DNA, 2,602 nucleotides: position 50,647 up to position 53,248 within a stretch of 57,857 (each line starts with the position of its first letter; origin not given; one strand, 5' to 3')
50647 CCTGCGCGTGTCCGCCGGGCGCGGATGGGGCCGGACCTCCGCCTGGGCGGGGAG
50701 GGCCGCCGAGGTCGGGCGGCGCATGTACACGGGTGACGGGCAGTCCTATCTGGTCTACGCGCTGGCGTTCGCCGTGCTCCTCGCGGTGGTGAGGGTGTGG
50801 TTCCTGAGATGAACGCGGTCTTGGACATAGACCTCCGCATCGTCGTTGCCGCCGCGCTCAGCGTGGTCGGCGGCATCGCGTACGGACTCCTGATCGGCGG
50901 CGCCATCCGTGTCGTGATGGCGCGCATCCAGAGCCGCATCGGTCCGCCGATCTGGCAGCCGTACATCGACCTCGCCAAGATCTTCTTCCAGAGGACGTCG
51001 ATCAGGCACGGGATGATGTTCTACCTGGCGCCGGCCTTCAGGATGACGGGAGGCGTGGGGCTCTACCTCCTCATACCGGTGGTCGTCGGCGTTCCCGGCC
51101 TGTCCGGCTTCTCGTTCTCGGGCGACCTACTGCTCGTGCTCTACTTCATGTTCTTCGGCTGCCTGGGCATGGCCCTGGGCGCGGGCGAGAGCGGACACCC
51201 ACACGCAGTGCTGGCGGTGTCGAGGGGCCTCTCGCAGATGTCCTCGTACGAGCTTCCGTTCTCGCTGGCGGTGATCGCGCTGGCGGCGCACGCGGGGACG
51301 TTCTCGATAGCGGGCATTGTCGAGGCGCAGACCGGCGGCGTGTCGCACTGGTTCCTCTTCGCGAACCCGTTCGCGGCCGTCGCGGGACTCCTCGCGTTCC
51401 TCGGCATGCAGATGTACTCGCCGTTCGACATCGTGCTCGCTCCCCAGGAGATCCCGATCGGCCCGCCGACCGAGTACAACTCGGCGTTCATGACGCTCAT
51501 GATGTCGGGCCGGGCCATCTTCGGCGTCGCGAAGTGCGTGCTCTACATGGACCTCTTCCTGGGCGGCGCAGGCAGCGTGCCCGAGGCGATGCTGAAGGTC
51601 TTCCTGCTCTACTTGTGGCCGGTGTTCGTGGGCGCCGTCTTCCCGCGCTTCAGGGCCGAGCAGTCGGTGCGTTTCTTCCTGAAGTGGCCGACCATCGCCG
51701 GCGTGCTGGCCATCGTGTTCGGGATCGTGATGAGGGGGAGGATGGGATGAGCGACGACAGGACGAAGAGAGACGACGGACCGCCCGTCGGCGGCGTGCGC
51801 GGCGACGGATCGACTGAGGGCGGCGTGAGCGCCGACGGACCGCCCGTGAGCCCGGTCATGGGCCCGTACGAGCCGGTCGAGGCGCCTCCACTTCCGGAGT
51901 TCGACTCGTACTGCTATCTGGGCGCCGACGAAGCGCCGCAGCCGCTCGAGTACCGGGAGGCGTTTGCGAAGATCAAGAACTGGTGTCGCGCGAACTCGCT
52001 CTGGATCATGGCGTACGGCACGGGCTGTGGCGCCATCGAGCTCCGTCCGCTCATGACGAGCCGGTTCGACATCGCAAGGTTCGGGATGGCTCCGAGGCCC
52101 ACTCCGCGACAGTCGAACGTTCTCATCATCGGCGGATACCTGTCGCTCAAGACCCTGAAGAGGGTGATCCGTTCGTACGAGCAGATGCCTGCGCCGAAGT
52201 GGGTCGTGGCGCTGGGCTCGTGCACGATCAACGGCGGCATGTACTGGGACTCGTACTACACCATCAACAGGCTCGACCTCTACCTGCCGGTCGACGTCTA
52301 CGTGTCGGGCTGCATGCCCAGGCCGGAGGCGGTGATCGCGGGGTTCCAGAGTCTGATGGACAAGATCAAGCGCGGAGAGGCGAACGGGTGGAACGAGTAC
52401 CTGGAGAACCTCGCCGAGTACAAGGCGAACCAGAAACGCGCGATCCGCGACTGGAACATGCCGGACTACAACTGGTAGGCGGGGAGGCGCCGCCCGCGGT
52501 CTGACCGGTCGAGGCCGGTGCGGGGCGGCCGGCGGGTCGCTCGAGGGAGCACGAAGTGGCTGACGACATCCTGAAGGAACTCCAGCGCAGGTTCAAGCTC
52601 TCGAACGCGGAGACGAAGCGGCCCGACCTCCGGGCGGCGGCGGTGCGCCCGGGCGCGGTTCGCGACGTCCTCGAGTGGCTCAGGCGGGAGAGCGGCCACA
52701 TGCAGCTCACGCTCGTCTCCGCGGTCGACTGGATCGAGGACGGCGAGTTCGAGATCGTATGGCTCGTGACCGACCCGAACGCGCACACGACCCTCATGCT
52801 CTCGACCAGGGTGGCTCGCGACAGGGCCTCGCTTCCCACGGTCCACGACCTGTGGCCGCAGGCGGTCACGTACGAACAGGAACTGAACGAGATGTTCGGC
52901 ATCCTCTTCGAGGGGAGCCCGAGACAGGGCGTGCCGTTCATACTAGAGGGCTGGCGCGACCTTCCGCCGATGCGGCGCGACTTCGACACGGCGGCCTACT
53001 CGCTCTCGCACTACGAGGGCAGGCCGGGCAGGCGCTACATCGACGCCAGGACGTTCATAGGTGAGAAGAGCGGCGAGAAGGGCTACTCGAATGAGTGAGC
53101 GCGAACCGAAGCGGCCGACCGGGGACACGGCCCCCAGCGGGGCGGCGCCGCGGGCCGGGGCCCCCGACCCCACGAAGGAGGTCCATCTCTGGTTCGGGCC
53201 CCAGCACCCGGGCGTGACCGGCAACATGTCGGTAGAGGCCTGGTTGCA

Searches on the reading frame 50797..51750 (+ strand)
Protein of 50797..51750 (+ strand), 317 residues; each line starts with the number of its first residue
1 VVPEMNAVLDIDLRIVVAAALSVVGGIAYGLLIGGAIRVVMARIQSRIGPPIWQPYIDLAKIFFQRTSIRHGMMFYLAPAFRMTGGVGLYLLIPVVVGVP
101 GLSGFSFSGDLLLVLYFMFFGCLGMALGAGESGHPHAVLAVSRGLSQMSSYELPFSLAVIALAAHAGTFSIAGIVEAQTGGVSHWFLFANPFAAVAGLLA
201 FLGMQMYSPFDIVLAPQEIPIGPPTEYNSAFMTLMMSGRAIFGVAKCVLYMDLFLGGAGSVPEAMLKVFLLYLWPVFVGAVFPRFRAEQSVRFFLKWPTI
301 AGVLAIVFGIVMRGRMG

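Call 4: search_protein_families(library=pfam, proteins=[window:50797-51750:+], max_evalue=0.01)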
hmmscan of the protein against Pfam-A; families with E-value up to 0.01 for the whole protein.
window:50797-51750:+ (317 aa): 1 family
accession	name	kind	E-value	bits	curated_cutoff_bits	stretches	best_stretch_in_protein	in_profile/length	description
PF00146.26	NADHdh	-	7.7e-47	160.5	27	1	27-308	12-296/298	NADH dehydrogenase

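Call 24: search_protein_families(library=ncbifam, proteins=[window:50797-51750:+], max_evalue=0.00001)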
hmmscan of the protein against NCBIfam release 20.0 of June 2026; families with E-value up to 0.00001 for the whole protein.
window:50797-51750:+ (317 aa): 7 families
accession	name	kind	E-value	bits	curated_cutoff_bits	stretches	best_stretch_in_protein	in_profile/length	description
NF004741.0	PRK06076.1-2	equivalog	1.5e-31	109.9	305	1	20-312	29-332/337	NADH-quinone oxidoreductase subunit NuoH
NF004745.0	PRK06076.1-6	equivalog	6.2e-15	55.3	450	1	18-296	21-316/341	NADH-quinone oxidoreductase subunit NuoH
NF004743.0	PRK06076.1-4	equivalog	2.5e-13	49.7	494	1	28-258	29-271/433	NADH-quinone oxidoreductase subunit NuoH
NF040610.1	F420_dehyd_FpoH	exception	7.5e-13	48.5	475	1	123-269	134-276/339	F420H2 dehydrogenase subunit FpoH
NF004740.0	PRK06076.1-1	equivalog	3.4e-11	43.2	399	1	28-295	27-302/325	NADH-quinone oxidoreductase subunit NuoH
NF004744.0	PRK06076.1-5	equivalog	1.2e-09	37.8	542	1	35-259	50-281/372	NADH-quinone oxidoreductase subunit NuoH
NF004742.0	PRK06076.1-3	equivalog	2.1e-08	33.8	531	1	13-310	26-346/356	NADH-quinone oxidoreductase subunit NuoH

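Call 56: search_solved_structures(query=window:50809-51750:+, max_evalue=0.00001, show_alignments=1)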
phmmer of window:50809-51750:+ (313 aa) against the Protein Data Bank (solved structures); distinct sequences matched with E-value up to 0.00001: 13.
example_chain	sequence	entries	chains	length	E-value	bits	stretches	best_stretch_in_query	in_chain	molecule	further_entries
6u8y_M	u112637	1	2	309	4.1e-38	134.5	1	13-303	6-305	NADH dehydrogenase subunit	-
8qby_H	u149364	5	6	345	1.4e-12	50.7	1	33-292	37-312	NADH-quinone oxidoreductase subunit H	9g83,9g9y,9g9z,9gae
6cfw_M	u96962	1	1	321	9e-12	48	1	24-246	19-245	Mbh13 NADH dehydrogenase subunit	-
7z0s_D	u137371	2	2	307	1.4e-10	44.1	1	24-251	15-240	Formate hydrogenlyase subunit 4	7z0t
9grx_A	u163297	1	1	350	1.4e-09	40.8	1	17-262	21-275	NAD(P)H-quinone oxidoreductase subunit 1, chloroplastic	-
7wff_A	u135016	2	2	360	1.5e-09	40.7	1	16-259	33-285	NAD(P)H-quinone oxidoreductase subunit 1, chloroplastic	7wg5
4he8_H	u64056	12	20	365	2.9e-09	39.8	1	14-290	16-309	NADH-quinone oxidoreductase subunit 8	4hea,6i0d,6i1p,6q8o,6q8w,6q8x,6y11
6nbq_A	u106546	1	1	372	3.7e-09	39.4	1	26-254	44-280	NdhA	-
6hum_A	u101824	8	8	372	4.2e-09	39.2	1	26-254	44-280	NAD(P)H-quinone oxidoreductase subunit 1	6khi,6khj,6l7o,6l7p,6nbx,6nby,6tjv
7eu3_A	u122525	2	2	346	1.7e-08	37.2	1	17-253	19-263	NAD(P)H-quinone oxidoreductase subunit 1, chloroplastic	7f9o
7nyh_H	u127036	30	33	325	3.1e-08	36.4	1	9-291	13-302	NADH-quinone oxidoreductase subunit H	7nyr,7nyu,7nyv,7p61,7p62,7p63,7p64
8e9g_H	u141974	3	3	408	5.3e-07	32.3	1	42-254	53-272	NADH-quinone oxidoreductase subunit H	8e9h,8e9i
7zm7_1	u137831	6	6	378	9.8e-06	28.2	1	12-257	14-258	NADH-ubiquinone oxidoreductase chain 1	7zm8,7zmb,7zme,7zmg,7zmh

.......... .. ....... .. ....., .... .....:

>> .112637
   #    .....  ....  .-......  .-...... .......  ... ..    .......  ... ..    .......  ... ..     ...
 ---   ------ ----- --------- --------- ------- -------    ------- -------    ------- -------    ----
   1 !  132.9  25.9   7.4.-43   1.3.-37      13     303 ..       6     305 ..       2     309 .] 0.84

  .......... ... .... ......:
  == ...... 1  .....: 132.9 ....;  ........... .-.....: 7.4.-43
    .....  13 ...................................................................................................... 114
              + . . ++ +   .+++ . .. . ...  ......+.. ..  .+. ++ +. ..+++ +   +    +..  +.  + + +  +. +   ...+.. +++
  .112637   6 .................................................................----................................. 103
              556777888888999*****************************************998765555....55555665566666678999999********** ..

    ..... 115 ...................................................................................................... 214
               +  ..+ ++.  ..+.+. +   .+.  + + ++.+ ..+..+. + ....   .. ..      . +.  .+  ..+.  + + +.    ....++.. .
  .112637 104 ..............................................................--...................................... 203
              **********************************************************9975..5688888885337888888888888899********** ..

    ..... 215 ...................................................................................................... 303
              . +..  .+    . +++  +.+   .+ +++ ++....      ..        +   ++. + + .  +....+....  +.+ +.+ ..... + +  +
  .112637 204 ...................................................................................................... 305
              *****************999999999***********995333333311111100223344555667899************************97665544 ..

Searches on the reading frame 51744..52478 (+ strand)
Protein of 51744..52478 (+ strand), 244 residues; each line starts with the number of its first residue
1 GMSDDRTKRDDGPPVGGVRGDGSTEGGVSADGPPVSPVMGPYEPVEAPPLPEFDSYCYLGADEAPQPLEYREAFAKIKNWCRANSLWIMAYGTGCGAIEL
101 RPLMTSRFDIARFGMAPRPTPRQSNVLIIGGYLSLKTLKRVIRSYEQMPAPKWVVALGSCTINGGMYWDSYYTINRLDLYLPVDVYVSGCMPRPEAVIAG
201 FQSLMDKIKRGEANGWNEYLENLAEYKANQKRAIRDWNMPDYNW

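Call 4: search_protein_families(library=pfam, proteins=[window:51744-52478:+], max_evalue=0.01)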
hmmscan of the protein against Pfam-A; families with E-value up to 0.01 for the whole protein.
window:51744-52478:+ (244 aa): 1 family
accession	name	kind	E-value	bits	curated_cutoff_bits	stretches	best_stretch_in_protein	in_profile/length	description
PF01058.29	Oxidored_q6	-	3.6e-21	75.7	27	1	94-203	3-127/128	NADH ubiquinone oxidoreductase, 20 Kd subunit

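Call 17: search_solved_structures(query=window:51744-52478:+, max_evalue=0.001, show_alignments=5)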
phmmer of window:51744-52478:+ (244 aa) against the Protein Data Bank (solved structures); distinct sequences matched with E-value up to 0.001: 43.
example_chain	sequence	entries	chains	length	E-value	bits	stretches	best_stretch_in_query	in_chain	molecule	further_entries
6u8y_J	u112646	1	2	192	1.9e-62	214.3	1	74-235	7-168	NADH dehydrogenase subunit B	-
9grx_K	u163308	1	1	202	1.3e-40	142.7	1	76-210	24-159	NAD(P)H-quinone oxidoreductase subunit K, chloroplastic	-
7eu3_K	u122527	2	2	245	1.3e-40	142.7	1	76-210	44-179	NAD(P)H-quinone oxidoreductase subunit K, chloroplastic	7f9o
7wfg_K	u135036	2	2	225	1.8e-40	142.2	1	76-210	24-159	NAD(P)H-quinone oxidoreductase subunit K, chloroplastic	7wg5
6hum_K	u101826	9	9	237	5.9e-40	140.5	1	74-214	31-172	NAD(P)H-quinone oxidoreductase subunit K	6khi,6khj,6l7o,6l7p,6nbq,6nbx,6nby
7arc_B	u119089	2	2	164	6e-37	130.7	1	77-213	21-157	PSST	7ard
9f5x_F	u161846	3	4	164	3.6e-36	128.1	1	76-213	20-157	NADH:ubiquinone oxidoreductase subunit 10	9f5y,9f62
7ar7_B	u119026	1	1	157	2.3e-35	125.4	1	77-212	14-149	NADH dehydrogenase [ubiquinone] iron-sulfur protein 7, mitochondrial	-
2fug_6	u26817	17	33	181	3.5e-35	124.9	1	75-227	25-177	NADH-quinone oxidoreductase chain 6 | NADH-QUINONE OXIDOREDUCTASE SUBUNIT 6 | NADH-quinone oxidoreductase subunit B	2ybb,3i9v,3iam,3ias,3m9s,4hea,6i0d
6x89_S7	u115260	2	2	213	3.8e-35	124.8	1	48-211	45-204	NADH dehydrogenase [ubiquinone] iron-sulfur protein 7, mitochondrial | NDUS7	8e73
7a23_E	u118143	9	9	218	5.1e-35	124.3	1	76-212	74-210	PSST | NADH dehydrogenase [ubiquinone] iron-sulfur protein 7, mitochondrial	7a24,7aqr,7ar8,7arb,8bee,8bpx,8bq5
9w2u_B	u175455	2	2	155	7.7e-35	123.8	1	77-211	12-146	NADH dehydrogenase [ubiquinone] iron-sulfur protein 7, mitochondrial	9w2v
7zd6_6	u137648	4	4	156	7.7e-35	123.7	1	77-211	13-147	NADH dehydrogenase [ubiquinone] iron-sulfur protein 7, mitochondrial | Complex I-20kD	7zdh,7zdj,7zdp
5lc5_B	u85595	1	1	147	8e-35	123.7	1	77-211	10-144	NADH dehydrogenase [ubiquinone] iron-sulfur protein 7, mitochondrial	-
7zeb_6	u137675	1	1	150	8.5e-35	123.6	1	77-211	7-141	NADH dehydrogenase [ubiquinone] iron-sulfur protein 7, mitochondrial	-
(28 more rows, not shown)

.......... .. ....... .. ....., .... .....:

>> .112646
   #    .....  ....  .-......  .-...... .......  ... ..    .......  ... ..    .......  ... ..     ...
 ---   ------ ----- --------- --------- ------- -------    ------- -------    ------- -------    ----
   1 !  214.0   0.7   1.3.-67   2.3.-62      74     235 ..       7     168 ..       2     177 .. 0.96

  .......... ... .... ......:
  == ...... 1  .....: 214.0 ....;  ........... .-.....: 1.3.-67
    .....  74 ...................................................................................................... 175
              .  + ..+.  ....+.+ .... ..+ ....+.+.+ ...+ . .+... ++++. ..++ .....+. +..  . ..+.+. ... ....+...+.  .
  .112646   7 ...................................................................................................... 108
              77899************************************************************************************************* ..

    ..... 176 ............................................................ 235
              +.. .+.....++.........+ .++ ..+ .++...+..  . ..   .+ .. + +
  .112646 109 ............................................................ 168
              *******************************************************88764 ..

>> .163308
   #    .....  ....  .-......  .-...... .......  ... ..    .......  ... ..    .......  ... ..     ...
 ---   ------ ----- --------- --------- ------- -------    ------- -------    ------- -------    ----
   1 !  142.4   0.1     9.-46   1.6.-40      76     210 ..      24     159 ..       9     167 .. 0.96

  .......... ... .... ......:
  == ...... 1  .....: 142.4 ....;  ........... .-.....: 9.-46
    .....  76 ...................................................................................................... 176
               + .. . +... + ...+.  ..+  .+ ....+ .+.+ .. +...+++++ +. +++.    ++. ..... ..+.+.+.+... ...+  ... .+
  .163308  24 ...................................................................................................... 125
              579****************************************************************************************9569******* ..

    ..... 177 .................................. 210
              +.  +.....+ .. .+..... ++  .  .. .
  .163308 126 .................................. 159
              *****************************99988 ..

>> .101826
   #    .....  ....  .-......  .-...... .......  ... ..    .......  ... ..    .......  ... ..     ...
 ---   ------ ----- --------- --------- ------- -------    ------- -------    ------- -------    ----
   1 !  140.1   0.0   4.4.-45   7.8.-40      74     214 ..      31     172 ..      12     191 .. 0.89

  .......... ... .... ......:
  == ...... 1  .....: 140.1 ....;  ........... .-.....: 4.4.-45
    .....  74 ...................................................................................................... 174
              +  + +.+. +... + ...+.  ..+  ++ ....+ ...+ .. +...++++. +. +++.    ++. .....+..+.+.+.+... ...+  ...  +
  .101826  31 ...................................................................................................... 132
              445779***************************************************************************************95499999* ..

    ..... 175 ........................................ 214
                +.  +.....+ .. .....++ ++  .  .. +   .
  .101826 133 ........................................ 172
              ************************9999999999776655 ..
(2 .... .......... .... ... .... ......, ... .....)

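Call 24: search_protein_families(library=ncbifam, proteins=[window:51744-52478:+], max_evalue=0.00001)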
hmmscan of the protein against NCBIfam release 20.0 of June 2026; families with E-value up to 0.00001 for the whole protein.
window:51744-52478:+ (244 aa): 11 families
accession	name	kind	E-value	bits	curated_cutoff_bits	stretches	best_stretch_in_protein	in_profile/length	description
NF005012.1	PRK06411.1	subfamily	2.9e-60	202.6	116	1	72-214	22-164/166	NADH-quinone oxidoreductase subunit NuoB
TIGR01957.1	nuoB_fam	subfamily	6.7e-47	159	142.7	1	75-210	8-144/145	NADH-quinone oxidoreductase subunit B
NF011390.0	PRK14815.1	equivalog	1.2e-43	148.6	281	1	77-213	26-162/183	NADH dehydrogenase subunit B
NF011388.0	PRK14813.1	equivalog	2.7e-43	148.1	294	1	76-234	20-180/189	NADH dehydrogenase subunit B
NF011394.0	PRK14819.1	equivalog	3.3e-42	144.9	312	1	75-240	22-181/264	NADH-quinone oxidoreductase subunit B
NF009808.0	PRK13292.1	equivalog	2.3e-41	141.5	1156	1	76-213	17-154/791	NADH-quinone oxidoreductase subunit B/C/D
NF011393.0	PRK14818.1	equivalog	2.1e-39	134.8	255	1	73-212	20-159/173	NADH dehydrogenase subunit B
NF011391.0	PRK14816.1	equivalog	1.9e-38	132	283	1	77-211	45-180/196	NADH-quinone oxidoreductase subunit B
NF011395.0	PRK14820.1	equivalog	2e-34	118.9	263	1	74-227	23-178/180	NADH-quinone oxidoreductase subunit B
NF011392.0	PRK14817.1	equivalog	4.9e-34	117.6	271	1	75-210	27-162/182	NADH-quinone oxidoreductase subunit B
NF011389.0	PRK14814.1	equivalog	4.4e-29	101.6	285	1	76-210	25-159/186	NADH dehydrogenase subunit B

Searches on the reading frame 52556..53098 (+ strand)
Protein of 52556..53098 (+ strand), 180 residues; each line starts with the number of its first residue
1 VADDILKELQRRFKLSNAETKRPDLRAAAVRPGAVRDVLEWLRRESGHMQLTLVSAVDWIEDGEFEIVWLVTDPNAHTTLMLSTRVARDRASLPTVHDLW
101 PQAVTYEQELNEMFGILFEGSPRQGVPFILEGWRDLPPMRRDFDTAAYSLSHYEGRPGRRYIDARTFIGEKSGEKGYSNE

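Call 4: search_protein_families(library=pfam, proteins=[window:52556-53098:+], max_evalue=0.01)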
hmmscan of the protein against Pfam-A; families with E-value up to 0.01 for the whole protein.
window:52556-53098:+ (180 aa): 1 family
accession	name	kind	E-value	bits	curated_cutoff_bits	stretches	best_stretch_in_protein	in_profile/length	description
PF00329.25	Complex1_30kDa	-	1.9e-22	80.6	22.5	1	30-148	3-123/124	Respiratory-chain NADH dehydrogenase, 30 Kd subunit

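Call 24: search_protein_families(library=ncbifam, proteins=[window:52556-53098:+], max_evalue=0.00001)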
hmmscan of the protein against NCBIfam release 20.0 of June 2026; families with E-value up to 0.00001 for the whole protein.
window:52556-53098:+ (180 aa): 13 families
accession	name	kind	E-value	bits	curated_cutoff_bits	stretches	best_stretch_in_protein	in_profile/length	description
NF004736.0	PRK06074.2-3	equivalog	1.2e-25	90.2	239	1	35-164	51-177/183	NADH-quinone oxidoreductase subunit C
NF004738.0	PRK06074.2-5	equivalog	4.2e-23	81.9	198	1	30-153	34-159/174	NADH-quinone oxidoreductase subunit C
TIGR01961.1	NuoC_fam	subfamily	8.5e-16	58.6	122.45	1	32-145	7-120/122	NADH (or F420H2) dehydrogenase, subunit C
NF040611.1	F420_dehyd_FpoC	exception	3.3e-13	49.9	220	1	2-125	3-128/158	F420H2 dehydrogenase subunit FpoC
NF004735.0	PRK06074.2-2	equivalog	4.1e-13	49.5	176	1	2-143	3-146/158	NADH-quinone oxidoreductase subunit C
NF009808.0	PRK13292.1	equivalog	1.3e-12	46.4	1156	1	5-160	227-390/791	NADH-quinone oxidoreductase subunit B/C/D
NF004734.0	PRK06074.2-1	equivalog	4e-12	46.4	169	1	3-144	6-150/164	NADH-quinone oxidoreductase subunit C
NF004733.0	PRK06074.1-5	equivalog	7.1e-11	42.1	225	1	29-155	34-161/203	NADH-quinone oxidoreductase subunit C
NF004737.0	PRK06074.2-4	equivalog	3.4e-10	40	144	1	37-146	22-127/150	NADH-quinone oxidoreductase subunit C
NF008728.0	PRK11742.1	equivalog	6.3e-09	34.7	840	1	4-154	23-183/598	NADH-quinone oxidoreductase subunit C/D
NF006304.0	PRK08491.1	equivalog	7.1e-08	32.3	228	1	7-135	41-167/263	NADH-quinone oxidoreductase subunit C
NF009141.0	PRK12494.1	equivalog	4.1e-06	26.8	175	1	79-143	100-163/175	NAD(P)H-quinone oxidoreductase subunit J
NF005856.0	PRK07785.1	equivalog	4.3e-06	26.8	224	1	29-142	105-221/246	NADH-quinone oxidoreductase subunit C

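Call 57: search_solved_structures(query=window:52556-53098:+, max_evalue=0.001, show_alignments=0)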
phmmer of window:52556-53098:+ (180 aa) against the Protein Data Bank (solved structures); distinct sequences matched with E-value up to 0.001: 16.
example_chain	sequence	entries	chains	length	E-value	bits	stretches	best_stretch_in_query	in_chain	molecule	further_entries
6u8y_K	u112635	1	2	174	1.6e-23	86.6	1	3-153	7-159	NADH dehydrogenase subunit C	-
7q5y_B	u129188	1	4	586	6e-10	42.4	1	30-144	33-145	NADH-quinone oxidoreductase subunit C/D 2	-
7awt_D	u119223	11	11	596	3.1e-07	33.5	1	63-175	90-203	NADH-quinone oxidoreductase subunit C/D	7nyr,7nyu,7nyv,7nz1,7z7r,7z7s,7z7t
9taj_C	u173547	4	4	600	3.2e-07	33.5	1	63-175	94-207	NADH-quinone oxidoreductase subunit C/D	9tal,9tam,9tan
7p61_C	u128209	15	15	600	3.2e-07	33.5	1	63-175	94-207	NADH-quinone oxidoreductase subunit C/D | NADH-quinone oxidoreductase subunit CD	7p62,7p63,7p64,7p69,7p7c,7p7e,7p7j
7arc_C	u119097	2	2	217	6.7e-07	32.4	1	51-155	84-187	ND9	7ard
7zm7_G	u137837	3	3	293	1.8e-06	31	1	36-159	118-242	NADH-ubiquinone oxidoreductase 30.4 kDa subunit-like protein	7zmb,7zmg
6gcs_G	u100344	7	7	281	3.4e-06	30.1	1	29-154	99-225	30-KDA PROTEIN (NUGM) | Subunit NUGM of NADH:Ubiquinone Oxidoreductase (Complex I)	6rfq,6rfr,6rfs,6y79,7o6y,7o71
9iho_C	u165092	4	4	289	3.6e-06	30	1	30-158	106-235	NUGM (30 kDa) subunit of mitochondrial NADH:ubiquinone oxidoreductase (Complex I)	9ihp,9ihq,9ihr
6yj4_C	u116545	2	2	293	3.6e-06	30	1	29-154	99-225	NUGM protein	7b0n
8qby_C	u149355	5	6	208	6.5e-06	29.2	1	27-149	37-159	NADH-quinone oxidoreductase subunit C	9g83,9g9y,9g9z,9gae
6cfw_K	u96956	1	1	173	1.3e-05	28.2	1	36-143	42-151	Membrane-bound hydrogenase subunit beta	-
6hum_J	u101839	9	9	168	2.1e-05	27.6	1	78-146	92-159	NAD(P)H-quinone oxidoreductase subunit J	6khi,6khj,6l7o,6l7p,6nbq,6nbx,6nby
2fug_5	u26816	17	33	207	2.2e-05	27.5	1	85-155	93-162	NADH-quinone oxidoreductase chain 5 | NADH-QUINONE OXIDOREDUCTASE SUBUNIT 5 | NADH-quinone oxidoreductase subunit C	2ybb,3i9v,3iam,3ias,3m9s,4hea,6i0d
9f5x_D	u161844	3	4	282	0.00011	25.2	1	51-154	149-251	NADH:ubiquinone oxidoreductase 30kDa subunit domain-containing protein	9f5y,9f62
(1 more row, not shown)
